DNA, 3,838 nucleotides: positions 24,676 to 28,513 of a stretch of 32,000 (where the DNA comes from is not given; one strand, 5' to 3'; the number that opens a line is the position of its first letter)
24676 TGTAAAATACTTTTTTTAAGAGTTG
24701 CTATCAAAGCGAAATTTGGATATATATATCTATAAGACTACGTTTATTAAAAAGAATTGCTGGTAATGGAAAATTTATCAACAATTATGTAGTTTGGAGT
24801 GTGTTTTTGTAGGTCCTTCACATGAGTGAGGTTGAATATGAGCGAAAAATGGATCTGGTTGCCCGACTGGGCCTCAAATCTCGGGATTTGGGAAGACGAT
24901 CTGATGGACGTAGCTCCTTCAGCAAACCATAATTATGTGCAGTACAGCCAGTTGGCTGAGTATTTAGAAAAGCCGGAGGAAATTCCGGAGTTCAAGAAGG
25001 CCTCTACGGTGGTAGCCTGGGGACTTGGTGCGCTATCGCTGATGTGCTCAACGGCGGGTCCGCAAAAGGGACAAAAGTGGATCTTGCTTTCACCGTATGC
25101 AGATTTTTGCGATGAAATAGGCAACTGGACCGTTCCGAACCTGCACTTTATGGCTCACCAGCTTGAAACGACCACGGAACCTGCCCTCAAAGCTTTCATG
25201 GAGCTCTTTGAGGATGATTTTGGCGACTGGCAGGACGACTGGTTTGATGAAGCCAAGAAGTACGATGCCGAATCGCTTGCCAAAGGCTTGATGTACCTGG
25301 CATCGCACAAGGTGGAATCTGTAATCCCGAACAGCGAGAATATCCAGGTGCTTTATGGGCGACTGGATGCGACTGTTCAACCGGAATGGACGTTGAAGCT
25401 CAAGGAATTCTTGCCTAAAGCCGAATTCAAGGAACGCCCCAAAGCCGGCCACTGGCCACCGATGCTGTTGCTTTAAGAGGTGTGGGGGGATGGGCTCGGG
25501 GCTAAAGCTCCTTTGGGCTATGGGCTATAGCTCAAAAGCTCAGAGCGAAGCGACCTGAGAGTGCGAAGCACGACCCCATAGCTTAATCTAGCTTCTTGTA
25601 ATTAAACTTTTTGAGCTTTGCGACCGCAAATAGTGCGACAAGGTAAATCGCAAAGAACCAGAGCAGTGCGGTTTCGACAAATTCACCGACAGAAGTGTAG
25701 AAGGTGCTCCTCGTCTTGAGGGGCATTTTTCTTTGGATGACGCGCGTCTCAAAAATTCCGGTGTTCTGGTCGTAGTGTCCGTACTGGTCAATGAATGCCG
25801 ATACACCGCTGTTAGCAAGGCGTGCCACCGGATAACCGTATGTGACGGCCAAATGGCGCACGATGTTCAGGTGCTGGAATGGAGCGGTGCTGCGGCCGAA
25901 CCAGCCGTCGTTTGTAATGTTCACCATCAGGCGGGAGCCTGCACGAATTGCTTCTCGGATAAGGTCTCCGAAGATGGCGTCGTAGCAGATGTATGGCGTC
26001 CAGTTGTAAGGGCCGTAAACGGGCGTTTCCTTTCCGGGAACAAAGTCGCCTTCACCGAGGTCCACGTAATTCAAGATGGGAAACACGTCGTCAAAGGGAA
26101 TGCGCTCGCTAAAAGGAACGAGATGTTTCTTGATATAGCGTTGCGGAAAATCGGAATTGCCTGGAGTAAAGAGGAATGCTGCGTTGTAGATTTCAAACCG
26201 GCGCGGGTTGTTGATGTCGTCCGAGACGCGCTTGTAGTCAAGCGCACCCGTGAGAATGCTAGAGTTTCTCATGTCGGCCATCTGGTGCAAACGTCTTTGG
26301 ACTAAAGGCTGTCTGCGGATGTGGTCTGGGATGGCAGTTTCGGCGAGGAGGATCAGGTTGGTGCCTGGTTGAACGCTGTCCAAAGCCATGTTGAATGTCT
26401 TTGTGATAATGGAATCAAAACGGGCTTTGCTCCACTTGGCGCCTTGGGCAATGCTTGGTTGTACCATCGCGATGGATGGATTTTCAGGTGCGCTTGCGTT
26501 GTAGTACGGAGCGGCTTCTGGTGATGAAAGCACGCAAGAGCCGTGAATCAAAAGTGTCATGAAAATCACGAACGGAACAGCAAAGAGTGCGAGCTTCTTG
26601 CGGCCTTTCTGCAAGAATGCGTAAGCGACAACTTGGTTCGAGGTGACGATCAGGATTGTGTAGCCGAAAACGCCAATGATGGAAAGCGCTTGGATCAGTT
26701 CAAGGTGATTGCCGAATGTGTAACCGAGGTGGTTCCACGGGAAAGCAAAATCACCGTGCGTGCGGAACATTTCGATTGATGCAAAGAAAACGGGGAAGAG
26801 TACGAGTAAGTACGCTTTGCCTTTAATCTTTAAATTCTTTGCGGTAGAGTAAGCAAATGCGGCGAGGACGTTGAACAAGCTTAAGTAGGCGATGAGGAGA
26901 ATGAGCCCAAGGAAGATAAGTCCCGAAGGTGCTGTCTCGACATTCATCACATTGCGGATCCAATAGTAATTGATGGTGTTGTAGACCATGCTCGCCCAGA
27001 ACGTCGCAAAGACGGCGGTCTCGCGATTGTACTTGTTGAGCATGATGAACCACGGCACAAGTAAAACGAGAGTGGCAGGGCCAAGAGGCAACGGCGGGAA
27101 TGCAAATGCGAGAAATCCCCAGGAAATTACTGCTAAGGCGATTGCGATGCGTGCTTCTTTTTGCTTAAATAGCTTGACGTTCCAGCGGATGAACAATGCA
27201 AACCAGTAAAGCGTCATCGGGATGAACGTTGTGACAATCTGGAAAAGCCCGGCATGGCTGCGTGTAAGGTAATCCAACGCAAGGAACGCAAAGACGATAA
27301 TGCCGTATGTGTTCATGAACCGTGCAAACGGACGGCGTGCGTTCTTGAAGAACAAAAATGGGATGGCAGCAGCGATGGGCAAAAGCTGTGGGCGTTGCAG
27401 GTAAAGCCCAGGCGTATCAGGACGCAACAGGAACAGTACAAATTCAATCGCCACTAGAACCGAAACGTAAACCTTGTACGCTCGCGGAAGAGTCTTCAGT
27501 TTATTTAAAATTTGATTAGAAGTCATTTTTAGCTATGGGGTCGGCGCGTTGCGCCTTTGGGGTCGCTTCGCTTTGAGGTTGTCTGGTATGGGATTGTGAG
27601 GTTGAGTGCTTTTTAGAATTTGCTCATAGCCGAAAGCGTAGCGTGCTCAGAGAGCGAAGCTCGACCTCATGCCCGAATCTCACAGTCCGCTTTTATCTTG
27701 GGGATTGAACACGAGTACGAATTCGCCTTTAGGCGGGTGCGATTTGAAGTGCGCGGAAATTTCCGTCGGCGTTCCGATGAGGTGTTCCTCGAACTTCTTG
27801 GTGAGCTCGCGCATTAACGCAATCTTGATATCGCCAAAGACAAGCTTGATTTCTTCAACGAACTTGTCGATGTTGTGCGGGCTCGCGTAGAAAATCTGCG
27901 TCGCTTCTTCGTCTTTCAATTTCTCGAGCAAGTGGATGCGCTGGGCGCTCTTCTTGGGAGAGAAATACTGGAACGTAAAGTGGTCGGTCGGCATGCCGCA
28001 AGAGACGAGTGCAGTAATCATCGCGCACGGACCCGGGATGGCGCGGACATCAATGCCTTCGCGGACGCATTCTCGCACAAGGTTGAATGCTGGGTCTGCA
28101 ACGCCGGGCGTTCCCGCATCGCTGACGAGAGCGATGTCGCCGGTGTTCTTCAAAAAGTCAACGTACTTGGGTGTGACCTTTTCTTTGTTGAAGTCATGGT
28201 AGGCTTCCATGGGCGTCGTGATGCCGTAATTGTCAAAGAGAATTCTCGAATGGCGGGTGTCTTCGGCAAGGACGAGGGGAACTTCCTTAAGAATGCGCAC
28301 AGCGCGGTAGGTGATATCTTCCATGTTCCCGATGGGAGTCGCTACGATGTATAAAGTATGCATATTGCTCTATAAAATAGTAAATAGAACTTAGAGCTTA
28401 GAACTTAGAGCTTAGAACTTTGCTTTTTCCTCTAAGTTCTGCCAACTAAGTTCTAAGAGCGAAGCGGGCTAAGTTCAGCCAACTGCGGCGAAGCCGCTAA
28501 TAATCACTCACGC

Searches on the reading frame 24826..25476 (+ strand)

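Call 44: search_protein_families(library=pfam, proteins=[window:24826-25476:+], max_evalue=0.001)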
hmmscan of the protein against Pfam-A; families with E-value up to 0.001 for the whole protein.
window:24826-25476:+ (216 aa): 1 family
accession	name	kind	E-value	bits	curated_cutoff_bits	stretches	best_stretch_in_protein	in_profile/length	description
PF12697.13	Abhydrolase_6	-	1.8e-05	25.9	26.3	1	10-212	28-207/217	Alpha/beta hydrolase family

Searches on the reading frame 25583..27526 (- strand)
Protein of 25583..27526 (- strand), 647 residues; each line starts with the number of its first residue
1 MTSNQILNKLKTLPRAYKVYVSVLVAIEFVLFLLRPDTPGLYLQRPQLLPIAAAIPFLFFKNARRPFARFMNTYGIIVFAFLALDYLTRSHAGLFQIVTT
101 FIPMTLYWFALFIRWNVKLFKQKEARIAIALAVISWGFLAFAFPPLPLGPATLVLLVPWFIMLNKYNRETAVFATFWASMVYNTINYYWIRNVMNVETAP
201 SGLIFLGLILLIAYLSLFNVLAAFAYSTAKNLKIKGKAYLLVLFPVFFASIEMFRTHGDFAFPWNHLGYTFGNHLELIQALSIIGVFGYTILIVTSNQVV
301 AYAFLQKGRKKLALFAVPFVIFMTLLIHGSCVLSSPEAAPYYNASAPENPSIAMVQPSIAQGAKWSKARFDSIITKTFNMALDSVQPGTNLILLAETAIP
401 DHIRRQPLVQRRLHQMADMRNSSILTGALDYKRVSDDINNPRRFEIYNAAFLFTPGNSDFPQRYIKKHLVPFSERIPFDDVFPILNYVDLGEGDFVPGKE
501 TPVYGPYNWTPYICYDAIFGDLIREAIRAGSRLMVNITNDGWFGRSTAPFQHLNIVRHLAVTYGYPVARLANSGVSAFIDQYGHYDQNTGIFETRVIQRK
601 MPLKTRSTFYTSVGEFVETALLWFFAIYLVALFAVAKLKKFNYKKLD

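Call 44: search_protein_families(library=pfam, proteins=[window:25583-27526:-], max_evalue=0.001)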
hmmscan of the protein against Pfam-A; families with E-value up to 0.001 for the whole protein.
window:25583-27526:- (647 aa): 2 families
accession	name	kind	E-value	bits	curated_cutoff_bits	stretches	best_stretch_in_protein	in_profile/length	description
PF20154.4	LNT_N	-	1.1e-25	91.1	27.1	1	138-297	4-157/159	Apolipoprotein N-acyltransferase N-terminal domain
PF00795.27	CN_hydrolase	-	7.4e-19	68.5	23.2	1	352-586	2-231/256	Carbon-nitrogen hydrolase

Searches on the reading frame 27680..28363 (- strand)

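Call 44: search_protein_families(library=pfam, proteins=[window:27680-28363:-], max_evalue=0.001)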
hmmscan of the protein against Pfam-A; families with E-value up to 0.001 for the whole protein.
window:27680-28363:- (227 aa): 1 family
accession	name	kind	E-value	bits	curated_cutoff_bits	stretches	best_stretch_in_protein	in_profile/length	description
PF00590.25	TP_methylase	-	3.6e-29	102.7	27.8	1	3-201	1-210/212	Tetrapyrrole (Corrin/Porphyrin) Methylases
